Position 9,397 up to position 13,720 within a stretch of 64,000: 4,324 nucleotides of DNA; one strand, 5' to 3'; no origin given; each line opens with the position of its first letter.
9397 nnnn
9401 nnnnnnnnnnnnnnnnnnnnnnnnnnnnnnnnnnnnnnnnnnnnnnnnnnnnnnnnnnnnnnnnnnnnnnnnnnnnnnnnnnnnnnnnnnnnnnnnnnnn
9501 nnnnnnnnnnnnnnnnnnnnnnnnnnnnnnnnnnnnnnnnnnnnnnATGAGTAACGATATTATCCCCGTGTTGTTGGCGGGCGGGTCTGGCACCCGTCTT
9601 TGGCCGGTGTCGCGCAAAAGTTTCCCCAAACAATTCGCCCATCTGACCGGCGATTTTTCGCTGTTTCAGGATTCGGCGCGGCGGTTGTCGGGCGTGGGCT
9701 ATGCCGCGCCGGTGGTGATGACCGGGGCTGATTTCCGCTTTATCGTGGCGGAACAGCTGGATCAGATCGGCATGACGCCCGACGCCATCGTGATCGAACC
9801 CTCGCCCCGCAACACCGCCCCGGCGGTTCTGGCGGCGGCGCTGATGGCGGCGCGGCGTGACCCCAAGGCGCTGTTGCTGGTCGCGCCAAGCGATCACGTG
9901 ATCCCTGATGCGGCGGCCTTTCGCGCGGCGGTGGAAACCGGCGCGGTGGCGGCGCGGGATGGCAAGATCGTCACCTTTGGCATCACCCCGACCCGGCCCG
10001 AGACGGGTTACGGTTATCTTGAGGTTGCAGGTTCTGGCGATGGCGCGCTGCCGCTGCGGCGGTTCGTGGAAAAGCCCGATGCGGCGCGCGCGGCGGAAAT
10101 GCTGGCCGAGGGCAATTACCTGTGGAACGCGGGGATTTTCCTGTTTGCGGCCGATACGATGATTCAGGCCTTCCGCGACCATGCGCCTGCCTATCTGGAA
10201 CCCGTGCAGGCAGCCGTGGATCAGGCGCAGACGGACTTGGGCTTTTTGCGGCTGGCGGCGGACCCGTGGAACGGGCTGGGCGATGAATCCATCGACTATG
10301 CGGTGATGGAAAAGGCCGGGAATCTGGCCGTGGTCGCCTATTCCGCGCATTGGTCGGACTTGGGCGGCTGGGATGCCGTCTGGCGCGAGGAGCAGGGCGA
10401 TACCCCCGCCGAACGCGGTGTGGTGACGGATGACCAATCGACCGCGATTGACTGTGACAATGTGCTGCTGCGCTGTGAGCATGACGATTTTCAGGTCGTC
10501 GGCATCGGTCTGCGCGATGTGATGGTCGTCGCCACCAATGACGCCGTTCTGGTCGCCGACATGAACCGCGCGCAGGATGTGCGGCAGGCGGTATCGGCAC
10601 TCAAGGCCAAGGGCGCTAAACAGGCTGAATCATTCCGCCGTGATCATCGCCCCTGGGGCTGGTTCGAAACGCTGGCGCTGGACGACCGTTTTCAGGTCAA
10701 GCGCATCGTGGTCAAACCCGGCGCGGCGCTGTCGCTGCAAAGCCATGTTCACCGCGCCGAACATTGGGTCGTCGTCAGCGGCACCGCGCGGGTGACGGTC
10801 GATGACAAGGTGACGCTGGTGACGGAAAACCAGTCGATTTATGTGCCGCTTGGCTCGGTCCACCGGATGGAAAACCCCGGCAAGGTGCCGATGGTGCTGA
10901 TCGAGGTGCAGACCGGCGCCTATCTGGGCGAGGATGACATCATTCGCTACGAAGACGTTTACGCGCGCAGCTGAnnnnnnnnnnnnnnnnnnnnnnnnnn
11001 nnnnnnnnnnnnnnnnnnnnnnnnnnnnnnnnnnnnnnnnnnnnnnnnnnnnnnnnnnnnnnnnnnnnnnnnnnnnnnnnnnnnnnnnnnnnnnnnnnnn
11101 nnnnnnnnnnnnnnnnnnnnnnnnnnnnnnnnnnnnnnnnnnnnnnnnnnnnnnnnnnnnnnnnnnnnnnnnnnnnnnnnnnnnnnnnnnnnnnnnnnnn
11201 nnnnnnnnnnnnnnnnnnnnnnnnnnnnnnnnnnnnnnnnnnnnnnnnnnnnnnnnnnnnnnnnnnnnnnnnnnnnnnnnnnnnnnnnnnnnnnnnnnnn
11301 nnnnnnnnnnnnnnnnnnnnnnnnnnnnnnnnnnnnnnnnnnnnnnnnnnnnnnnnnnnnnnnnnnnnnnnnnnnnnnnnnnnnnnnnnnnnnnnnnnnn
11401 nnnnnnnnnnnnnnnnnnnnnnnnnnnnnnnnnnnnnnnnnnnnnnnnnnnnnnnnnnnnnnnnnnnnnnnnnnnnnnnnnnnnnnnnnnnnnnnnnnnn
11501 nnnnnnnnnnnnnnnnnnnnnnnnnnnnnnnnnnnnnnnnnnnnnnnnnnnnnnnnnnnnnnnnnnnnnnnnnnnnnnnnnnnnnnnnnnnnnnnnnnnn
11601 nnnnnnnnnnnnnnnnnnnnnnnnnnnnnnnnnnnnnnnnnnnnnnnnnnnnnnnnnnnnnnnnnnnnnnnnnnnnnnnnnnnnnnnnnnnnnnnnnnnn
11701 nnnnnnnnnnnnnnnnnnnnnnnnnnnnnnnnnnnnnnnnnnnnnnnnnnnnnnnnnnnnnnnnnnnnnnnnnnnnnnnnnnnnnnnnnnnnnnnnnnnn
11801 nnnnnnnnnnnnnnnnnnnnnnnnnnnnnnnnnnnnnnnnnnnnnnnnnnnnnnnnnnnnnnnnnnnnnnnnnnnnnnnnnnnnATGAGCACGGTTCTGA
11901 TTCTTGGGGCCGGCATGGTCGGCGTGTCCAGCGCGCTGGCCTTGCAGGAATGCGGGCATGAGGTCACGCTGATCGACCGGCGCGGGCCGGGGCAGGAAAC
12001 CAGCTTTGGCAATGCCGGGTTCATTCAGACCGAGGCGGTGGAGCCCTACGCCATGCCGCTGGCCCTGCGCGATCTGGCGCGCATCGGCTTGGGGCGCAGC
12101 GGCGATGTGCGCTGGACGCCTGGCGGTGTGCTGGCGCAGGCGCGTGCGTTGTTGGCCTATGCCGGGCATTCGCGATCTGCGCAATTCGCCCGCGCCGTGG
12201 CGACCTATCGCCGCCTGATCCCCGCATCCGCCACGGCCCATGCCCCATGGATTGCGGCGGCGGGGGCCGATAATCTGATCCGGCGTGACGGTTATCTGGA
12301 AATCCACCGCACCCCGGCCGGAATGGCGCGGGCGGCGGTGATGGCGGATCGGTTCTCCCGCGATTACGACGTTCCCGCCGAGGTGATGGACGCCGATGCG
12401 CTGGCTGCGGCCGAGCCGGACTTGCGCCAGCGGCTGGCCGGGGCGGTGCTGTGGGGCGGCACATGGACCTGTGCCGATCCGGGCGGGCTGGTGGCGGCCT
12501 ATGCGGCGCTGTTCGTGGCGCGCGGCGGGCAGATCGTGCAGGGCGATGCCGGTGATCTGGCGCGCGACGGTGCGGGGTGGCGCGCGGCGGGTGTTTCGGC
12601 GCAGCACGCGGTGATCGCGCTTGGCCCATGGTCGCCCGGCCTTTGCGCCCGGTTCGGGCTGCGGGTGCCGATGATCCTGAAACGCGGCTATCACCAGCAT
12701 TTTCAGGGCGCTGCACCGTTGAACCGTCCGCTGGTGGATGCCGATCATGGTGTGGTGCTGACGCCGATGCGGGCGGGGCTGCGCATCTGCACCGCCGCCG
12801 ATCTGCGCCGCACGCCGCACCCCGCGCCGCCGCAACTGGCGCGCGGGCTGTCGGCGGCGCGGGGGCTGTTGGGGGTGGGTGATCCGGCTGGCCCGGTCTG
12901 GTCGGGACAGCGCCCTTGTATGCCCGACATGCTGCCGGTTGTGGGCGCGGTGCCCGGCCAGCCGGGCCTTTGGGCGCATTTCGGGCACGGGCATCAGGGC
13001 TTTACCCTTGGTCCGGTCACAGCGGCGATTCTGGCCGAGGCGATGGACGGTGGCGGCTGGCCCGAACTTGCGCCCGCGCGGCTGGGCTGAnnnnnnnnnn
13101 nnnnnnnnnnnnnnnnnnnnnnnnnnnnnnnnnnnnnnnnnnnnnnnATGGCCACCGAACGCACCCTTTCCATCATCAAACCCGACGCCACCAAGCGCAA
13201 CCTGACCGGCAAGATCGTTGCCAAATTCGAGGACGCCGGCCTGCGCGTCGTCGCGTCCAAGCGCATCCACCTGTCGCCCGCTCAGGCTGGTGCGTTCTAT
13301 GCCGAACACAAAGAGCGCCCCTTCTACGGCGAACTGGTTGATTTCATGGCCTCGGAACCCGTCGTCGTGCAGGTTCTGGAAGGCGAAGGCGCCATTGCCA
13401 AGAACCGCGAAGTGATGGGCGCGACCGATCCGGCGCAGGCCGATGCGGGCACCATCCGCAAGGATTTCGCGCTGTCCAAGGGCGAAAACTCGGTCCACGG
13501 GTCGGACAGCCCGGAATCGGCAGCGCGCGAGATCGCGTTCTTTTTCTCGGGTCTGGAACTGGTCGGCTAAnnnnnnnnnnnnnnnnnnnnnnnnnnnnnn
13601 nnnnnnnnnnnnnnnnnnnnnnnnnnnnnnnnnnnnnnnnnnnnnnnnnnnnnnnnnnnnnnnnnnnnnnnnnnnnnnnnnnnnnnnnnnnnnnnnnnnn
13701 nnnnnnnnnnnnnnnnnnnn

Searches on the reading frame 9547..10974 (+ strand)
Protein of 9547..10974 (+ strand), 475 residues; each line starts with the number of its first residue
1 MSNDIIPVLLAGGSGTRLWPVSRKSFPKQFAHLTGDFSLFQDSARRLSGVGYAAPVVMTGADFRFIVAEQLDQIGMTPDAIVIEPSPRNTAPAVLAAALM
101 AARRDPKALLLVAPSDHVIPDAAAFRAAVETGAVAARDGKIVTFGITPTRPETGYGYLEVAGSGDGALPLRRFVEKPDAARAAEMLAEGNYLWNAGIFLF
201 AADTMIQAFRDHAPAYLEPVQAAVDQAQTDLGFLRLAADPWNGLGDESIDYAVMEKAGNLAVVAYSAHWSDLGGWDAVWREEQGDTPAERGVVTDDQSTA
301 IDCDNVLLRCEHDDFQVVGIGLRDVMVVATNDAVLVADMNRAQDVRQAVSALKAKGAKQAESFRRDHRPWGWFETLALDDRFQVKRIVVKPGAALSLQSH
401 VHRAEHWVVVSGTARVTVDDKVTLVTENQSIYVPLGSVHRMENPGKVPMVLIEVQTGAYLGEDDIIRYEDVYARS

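Call 5: search_protein_families(library=ncbifam, proteins=[window:9547-10974:+])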
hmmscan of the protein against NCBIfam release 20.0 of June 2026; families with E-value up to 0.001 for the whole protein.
window:9547-10974:+ (475 aa): 3 families
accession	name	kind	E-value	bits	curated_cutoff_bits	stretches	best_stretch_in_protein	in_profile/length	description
TIGR01479.1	GMP_PMI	equivalog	3.5e-174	580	372.95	1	5-473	1-466/467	mannose-1-phosphate guanylyltransferase/mannose-6-phosphate isomerase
NF012004.0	PRK15460.1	equivalog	7.1e-141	470.1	859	1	4-474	5-477/478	mannose-1-phosphate guanyltransferase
TIGR03992.1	Arch_glmU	subfamily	0.00023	20.2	292.1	1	8-203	4-178/393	bifunctional sugar-1-phosphate nucleotidylyltransferase/acetyltransferase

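Call 6: search_protein_families(library=pfam, proteins=[window:9547-10974:+])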
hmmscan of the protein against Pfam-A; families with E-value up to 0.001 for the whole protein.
window:9547-10974:+ (475 aa): 5 families
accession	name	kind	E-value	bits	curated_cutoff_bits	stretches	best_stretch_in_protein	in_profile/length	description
PF01050.24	MannoseP_isomer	-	8.9e-49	165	23.6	1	357-470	3-116/116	Mannose-6-phosphate isomerase C-terminal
PF00483.29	NTP_transferase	-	3.6e-48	164.7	21.2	1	7-283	2-240/245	Nucleotidyl transferase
PF07883.17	Cupin_2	-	5.3e-13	48.9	27.2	1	387-454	3-69/70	Cupin domain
PF22640.1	ManC_GMP_beta-helix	-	5.6e-09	36.2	27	1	300-352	5-55/55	MannoseP isomerase/GMP-like beta-helix domain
PF12804.13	NTP_transf_3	-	1e-05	26.2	27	1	8-131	2-110/160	MobA-like NTP transferase domain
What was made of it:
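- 9547..10974 (+): manC: bifunctional mannose-6-phosphate isomerase / mannose-1-phosphate guanylyltransferase (475 aa). Pfam finds NTP_transferase, ManC beta-helix and MannoseP_isomer domains (calls 5, 6).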

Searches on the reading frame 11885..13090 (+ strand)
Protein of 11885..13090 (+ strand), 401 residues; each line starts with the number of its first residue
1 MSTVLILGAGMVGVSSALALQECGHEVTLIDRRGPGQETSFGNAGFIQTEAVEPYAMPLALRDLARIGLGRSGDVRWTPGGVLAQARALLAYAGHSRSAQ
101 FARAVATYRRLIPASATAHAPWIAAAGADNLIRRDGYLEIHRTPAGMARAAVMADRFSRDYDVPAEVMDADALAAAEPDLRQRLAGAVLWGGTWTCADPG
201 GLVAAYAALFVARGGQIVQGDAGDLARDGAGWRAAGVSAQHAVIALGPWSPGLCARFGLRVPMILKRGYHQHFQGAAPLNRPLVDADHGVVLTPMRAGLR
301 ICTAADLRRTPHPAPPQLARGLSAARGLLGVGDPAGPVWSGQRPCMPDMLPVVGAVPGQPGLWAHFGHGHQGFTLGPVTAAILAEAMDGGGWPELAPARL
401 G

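Call 5: search_protein_families(library=ncbifam, proteins=[window:11885-13090:+])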
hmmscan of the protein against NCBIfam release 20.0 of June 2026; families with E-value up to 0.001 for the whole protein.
window:11885-13090:+ (401 aa): 13 families
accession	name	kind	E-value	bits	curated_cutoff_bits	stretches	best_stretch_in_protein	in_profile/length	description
NF001933.0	PRK00711.1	subfamily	2.8e-37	128.8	383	1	4-389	3-401/429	D-amino acid dehydrogenase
NF009074.0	PRK12409.1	equivalog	4.5e-20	72.2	494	2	339-387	356-403/410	D-amino acid dehydrogenase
TIGR02352.1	thiamin_ThiO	equivalog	2.6e-19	69.5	250.8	2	338-389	298-349/351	glycine oxidase ThiO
NF040813.1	pro_dh_Thprot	equivalog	6.1e-11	42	600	1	237-385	210-346/362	D-proline dehydrogenase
TIGR03197.1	MnmC_Cterm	equivalog_domain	1.8e-09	37.2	174.2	1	3-47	1-46/400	FAD-dependent 5-carboxymethylaminomethyl-2-thiouridine(34) oxidoreductase MnmC1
NF002480.1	PRK01747.1-1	equivalog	7.1e-09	34.6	540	1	3-48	250-296/645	bifunctional tRNA (5-methylaminomethyl-2-thiouridine)(34)-methyltransferase MnmC2/FAD-dependent 5-carboxymethylaminomethyl-2-thiouridine(34)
TIGR03364.1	HpnW_proposed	hypoth_equivalog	1.4e-06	27.6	285.1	1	3-52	2-51/365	TIGR03364 family FAD-dependent oxidoreductase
NF008425.0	PRK11259.1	equivalog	0.0001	21.4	257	0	124-262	77-217/377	N-methyl-L-tryptophan oxidase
NF033623.1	urate_HpxO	equivalog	0.00012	21.1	500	1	4-32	2-30/381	FAD-dependent urate hydroxylase HpxO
NF004318.0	PRK05714.1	equivalog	0.00016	20.5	653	1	3-32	6-35/407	2-octaprenyl-3-methyl-6-methoxy-1,4-benzoquinol hydroxylase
NF050086.1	pipecolate_AmaA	exception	0.00018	20.3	600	1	3-49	27-73/425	L-pipecolate oxidase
NF009410.0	PRK12771.1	subfamily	0.00071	18.3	516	0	3-33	140-170/566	NAD(P)-binding protein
NF006448.0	PRK08773.1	equivalog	0.00087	18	614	0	3-36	8-41/393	UbiH/UbiF family hydroxylase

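Call 6: search_protein_families(library=pfam, proteins=[window:11885-13090:+])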
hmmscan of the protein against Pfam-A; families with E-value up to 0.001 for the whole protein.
window:11885-13090:+ (401 aa): 6 families
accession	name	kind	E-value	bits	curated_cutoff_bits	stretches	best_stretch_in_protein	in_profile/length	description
PF01266.30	DAO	-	1e-51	177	27.9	1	4-385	2-352/353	FAD dependent oxidoreductase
PF00070.33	Pyr_redox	-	0.00032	21.6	22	1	4-33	2-31/82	Pyridine nucleotide-disulphide oxidoreductase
PF01494.25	FAD_binding_3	-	0.00039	20.2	22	1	3-53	3-51/349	FAD binding domain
PF00890.30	FAD_binding_2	-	0.00048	19.9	20.4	0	4-40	2-39/414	FAD binding domain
PF07992.20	Pyr_redox_2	-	0.00074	19.5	26.1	0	4-33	145-174/291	Pyridine nucleotide-disulphide oxidoreductase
PF02558.23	ApbA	-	0.00085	19.4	22.2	0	4-37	1-33/150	Ketopantoate reductase PanE/ApbA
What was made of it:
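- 11885..13090 (+): DAO-family FAD oxidoreductase (401 aa). It overlaps colC by 4 nt and is probably co-transcribed, but it is not a conserved part of the cassette. The NCBIfam D-amino-acid dehydrogenase subfamily model scores 128.8 bits, below its cut-off of 383 (calls 5, 6).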

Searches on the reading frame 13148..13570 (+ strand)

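Call 10: search_protein_families(library=pfam, proteins=[window:13148-13570:+], max_evalue=0.001)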
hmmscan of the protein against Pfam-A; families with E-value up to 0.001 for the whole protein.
window:13148-13570:+ (140 aa): 1 family
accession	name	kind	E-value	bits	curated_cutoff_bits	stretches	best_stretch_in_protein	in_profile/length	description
PF00334.24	NDK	-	1.4e-54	184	27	1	4-136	1-133/135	Nucleoside diphosphate kinase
